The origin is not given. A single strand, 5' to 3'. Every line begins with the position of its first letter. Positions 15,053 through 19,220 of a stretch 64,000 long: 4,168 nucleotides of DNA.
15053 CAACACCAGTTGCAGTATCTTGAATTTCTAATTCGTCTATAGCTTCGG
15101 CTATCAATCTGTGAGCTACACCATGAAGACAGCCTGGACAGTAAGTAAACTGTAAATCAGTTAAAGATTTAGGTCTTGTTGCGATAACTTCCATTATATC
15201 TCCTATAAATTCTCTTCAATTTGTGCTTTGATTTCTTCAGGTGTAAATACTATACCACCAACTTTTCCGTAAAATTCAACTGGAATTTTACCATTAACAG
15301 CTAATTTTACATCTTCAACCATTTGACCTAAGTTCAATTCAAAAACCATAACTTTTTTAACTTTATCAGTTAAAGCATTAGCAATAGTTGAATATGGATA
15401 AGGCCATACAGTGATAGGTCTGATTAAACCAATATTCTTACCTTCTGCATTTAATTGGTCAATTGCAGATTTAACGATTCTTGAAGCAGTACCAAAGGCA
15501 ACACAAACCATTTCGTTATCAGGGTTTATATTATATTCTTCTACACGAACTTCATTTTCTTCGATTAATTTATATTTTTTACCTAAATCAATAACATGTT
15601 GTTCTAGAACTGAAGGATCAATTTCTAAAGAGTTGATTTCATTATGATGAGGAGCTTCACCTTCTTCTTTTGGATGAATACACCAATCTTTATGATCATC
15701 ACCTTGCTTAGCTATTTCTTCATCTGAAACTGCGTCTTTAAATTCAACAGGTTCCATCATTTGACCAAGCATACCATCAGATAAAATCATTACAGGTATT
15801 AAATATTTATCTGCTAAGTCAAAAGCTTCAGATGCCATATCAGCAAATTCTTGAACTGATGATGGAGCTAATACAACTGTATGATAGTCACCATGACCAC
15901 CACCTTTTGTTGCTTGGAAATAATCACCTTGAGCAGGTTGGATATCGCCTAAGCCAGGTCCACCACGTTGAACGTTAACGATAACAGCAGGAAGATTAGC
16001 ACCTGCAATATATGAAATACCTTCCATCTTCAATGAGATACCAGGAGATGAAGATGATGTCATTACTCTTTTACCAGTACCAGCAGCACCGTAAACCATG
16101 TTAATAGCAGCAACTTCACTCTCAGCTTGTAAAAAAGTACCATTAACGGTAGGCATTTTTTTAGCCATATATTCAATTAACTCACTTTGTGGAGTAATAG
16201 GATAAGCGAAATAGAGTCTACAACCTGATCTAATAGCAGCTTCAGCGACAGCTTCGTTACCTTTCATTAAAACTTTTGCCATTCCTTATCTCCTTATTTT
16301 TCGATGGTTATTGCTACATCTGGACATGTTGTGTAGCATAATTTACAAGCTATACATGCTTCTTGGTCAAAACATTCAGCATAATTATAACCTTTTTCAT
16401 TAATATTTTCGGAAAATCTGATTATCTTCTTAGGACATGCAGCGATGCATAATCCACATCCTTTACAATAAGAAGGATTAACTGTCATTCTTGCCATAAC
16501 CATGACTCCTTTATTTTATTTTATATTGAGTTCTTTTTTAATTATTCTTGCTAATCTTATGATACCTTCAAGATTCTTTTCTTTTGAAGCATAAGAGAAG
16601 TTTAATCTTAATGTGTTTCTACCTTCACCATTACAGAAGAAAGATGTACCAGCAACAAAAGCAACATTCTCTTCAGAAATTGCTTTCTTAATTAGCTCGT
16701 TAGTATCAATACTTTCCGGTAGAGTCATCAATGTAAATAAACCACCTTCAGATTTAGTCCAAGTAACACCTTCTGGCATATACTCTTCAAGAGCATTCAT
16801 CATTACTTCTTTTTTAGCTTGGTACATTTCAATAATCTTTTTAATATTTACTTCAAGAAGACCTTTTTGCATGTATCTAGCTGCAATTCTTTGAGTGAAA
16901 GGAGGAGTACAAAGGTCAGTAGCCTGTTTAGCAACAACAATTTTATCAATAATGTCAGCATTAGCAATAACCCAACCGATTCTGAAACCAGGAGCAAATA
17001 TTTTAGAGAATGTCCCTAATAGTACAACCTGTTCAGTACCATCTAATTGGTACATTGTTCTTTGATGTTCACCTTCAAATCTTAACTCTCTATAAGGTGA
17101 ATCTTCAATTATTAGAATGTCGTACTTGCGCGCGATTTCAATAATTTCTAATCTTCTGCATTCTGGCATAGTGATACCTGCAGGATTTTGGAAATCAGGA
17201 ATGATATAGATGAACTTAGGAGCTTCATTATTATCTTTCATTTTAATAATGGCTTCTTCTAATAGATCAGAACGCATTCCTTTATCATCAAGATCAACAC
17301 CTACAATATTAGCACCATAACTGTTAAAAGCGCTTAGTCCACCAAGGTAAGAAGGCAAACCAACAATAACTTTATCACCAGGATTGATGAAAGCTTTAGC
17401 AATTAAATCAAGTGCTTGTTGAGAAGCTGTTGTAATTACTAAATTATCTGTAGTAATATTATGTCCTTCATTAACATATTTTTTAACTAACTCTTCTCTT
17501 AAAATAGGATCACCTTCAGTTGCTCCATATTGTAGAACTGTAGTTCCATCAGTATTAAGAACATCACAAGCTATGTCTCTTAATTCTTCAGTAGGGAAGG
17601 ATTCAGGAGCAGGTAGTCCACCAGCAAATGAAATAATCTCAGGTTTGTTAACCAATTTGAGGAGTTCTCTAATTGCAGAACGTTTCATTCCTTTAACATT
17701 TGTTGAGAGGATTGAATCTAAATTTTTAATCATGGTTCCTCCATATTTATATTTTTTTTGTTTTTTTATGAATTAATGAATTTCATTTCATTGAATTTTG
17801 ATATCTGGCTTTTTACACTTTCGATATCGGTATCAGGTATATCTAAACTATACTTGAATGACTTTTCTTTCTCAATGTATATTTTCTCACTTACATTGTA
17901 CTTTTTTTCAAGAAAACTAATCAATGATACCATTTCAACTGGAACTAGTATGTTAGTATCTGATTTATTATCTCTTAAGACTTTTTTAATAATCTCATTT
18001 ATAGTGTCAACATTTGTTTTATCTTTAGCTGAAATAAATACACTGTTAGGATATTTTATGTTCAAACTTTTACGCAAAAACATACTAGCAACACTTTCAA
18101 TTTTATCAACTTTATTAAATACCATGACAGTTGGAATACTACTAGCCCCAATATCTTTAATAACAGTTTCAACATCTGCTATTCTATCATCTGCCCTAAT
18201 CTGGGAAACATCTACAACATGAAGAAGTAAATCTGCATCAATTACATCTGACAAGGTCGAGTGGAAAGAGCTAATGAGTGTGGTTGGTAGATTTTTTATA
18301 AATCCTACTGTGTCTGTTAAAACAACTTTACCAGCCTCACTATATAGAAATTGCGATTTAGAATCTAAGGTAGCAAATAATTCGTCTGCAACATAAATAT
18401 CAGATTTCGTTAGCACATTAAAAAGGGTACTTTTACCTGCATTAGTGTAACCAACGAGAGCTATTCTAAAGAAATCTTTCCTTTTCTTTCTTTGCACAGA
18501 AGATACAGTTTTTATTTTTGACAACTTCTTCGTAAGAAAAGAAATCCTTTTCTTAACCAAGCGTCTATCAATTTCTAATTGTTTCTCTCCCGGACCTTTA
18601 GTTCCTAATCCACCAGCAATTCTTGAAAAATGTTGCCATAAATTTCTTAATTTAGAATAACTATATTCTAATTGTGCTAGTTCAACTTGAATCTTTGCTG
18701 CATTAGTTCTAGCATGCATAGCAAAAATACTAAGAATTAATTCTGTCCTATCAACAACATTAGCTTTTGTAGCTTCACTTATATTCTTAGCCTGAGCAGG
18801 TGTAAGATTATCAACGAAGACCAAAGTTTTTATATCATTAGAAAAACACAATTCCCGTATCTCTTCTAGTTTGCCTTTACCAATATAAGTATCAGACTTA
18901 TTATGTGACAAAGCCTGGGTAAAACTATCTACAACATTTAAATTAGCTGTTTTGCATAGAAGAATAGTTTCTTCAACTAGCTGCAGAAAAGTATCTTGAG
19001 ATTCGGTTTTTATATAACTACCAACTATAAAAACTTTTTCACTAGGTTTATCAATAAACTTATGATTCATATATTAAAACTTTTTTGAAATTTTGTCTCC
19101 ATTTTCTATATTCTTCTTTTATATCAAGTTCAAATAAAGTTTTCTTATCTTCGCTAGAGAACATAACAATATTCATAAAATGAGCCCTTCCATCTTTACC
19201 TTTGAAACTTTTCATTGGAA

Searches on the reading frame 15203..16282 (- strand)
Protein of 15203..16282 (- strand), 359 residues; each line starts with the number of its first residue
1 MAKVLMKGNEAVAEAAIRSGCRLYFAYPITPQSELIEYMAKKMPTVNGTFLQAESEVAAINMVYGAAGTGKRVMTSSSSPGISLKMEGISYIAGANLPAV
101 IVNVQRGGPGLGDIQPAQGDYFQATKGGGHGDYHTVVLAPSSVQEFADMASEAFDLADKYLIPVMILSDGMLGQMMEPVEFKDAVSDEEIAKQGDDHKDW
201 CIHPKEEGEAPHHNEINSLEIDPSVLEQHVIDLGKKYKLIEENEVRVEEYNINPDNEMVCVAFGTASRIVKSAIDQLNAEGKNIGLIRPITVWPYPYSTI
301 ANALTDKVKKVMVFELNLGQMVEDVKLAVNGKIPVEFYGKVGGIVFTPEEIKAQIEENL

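Call 11: search_protein_families(library=pfam, max_evalue=0.000001, proteins=[window:15203-16282:-])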
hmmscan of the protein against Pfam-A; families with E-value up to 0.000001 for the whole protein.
window:15203-16282:- (359 aa): 2 families
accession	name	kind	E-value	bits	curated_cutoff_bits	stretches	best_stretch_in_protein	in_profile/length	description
PF01855.24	POR_N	-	7.7e-53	180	27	1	14-194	1-180/231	Pyruvate flavodoxin/ferredoxin oxidoreductase, thiamine diP-bdg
PF17147.9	PFOR_II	-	4.4e-23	82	27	1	257-351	2-102/102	Pyruvate:ferredoxin oxidoreductase core domain II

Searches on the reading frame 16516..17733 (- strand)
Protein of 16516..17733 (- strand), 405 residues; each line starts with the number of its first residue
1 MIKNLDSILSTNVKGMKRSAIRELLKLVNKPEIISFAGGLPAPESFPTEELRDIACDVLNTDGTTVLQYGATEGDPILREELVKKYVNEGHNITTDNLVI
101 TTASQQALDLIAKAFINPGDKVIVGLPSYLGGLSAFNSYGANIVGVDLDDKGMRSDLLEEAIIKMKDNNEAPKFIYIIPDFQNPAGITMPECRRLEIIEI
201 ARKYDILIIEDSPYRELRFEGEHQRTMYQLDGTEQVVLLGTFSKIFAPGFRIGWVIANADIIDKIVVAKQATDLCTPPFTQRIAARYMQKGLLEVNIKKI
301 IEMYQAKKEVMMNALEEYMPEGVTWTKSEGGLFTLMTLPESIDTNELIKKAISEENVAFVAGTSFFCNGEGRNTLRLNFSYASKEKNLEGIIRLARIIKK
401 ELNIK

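Call 11: search_protein_families(library=pfam, max_evalue=0.000001, proteins=[window:16516-17733:-])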
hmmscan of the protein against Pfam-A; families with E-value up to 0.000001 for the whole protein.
window:16516-17733:- (405 aa): 2 families
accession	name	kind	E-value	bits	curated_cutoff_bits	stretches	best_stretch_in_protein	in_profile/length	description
PF00155.27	Aminotran_1_2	-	2e-38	133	19.7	1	60-387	29-354/361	Aminotransferase class I and II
PF12897.13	Asp_aminotransf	-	5.2e-09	35.8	27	1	57-363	53-372/421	Aspartate amino-transferase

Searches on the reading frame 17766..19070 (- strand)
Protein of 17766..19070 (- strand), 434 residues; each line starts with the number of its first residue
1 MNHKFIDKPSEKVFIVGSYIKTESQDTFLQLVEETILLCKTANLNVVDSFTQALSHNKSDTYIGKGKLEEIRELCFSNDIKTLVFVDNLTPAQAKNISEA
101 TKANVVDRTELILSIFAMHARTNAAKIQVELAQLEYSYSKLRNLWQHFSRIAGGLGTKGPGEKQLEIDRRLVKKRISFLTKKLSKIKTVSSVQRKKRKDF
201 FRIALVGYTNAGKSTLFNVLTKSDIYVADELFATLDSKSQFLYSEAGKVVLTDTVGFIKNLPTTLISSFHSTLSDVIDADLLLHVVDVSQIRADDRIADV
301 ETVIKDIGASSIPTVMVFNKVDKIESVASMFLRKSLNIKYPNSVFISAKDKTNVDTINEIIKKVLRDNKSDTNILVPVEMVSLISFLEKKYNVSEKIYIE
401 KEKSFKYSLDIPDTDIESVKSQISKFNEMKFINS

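Call 11: search_protein_families(library=pfam, max_evalue=0.000001, proteins=[window:17766-19070:-])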
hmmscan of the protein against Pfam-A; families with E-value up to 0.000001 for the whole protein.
window:17766-19070:- (434 aa): 4 families
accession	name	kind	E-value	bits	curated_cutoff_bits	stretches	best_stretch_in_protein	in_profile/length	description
PF16360.10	GTP-bdg_M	-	2.2e-28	99.1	29.5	1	119-197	1-79/79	GTP-binding GTPase Middle Region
PF13167.11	GTP-bdg_N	-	6.5e-27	94.4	25.4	1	32-117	4-89/89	GTP-binding GTPase N-terminal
PF01926.29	MMR_HSR1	-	1.2e-20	74.1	21.9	1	202-320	1-113/113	50S ribosome-binding GTPase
PF02421.24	FeoB_N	-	4.6e-09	36.4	27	1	202-359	2-154/156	Ferrous iron transport protein B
